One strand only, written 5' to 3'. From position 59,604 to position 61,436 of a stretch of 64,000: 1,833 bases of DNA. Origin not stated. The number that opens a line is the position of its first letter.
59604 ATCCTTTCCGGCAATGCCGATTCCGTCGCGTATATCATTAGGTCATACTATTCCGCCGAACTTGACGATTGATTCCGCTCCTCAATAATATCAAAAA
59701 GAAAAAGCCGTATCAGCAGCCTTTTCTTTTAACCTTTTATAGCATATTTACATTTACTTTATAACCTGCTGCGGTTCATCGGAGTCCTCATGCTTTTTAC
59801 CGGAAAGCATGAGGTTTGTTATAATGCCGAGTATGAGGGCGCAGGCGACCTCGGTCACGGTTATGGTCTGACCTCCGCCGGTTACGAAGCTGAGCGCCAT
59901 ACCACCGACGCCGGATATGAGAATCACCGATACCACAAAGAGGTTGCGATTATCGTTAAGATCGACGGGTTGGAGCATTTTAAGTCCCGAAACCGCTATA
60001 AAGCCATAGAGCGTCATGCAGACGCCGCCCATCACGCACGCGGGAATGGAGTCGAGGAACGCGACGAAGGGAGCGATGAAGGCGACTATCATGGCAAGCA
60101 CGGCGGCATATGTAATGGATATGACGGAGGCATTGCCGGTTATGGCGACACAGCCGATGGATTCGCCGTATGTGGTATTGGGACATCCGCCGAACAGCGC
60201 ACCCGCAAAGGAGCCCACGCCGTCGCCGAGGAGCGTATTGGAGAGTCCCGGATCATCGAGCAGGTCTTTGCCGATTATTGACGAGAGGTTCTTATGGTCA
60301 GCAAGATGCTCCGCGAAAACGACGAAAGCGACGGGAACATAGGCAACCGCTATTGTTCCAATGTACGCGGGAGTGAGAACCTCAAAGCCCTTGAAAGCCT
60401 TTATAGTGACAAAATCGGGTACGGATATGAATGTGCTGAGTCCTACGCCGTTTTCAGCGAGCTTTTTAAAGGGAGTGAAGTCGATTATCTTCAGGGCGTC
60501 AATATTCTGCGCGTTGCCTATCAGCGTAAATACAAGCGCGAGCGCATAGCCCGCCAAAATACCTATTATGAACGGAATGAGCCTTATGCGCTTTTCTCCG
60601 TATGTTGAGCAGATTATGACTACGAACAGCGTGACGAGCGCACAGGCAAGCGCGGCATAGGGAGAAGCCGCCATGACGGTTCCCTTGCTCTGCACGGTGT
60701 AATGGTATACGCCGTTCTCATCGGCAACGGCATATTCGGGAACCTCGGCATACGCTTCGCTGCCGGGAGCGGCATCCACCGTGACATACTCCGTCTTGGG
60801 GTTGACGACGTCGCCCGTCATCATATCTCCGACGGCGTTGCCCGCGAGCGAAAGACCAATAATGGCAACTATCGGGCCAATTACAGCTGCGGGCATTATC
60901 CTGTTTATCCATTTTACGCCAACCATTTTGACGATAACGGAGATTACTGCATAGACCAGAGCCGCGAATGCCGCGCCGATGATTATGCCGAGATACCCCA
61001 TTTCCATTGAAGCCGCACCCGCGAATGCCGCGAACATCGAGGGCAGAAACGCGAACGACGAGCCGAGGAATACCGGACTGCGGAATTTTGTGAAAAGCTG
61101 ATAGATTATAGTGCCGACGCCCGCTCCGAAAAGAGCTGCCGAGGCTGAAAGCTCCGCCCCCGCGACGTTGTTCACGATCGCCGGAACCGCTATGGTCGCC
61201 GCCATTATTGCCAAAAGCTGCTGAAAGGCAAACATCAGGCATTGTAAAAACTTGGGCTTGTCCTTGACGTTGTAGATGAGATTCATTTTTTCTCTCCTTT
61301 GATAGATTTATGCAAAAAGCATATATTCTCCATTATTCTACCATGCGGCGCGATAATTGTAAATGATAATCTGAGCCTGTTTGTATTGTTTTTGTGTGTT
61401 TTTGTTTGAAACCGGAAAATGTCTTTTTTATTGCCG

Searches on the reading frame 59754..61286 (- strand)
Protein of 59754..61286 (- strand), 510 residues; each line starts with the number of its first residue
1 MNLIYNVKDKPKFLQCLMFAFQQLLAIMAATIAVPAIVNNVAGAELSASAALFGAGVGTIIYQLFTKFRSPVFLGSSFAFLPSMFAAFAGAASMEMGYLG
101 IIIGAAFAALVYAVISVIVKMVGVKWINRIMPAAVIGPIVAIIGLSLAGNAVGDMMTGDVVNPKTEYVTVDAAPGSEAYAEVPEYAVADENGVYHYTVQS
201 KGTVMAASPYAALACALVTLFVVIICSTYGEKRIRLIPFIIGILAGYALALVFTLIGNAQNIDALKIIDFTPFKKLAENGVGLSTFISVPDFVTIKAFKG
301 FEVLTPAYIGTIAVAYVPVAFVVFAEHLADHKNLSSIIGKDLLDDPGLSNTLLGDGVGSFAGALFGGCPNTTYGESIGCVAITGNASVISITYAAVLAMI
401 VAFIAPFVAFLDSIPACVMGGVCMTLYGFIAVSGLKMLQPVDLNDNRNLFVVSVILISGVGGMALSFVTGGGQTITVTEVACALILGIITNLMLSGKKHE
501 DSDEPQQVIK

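Call 23: search_protein_families(library=ncbifam, proteins=[window:59754-61286:-], max_evalue=0.00001)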
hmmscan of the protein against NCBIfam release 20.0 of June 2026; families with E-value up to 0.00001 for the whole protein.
window:59754-61286:- (510 aa): 5 families
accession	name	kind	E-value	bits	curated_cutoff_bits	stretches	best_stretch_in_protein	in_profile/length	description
TIGR00801.1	ncs2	superfamily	8.6e-75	252.2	291.8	1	11-492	2-414/415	NCS2 family nucleobase:cation symporter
NF007995.0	PRK10720.1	equivalog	1e-71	242.1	477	2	283-501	195-421/429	uracil permease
TIGR03173.1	pbuX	subfamily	2.7e-40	138.4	414.15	2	291-494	194-406/407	xanthine permease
TIGR03616.1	RutG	equivalog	4.1e-39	134.5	758.65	2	277-495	213-426/429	pyrimidine utilization transport protein G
NF008502.0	PRK11412.1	equivalog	5.7e-07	29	370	1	363-494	292-423/433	uracil/xanthine transporter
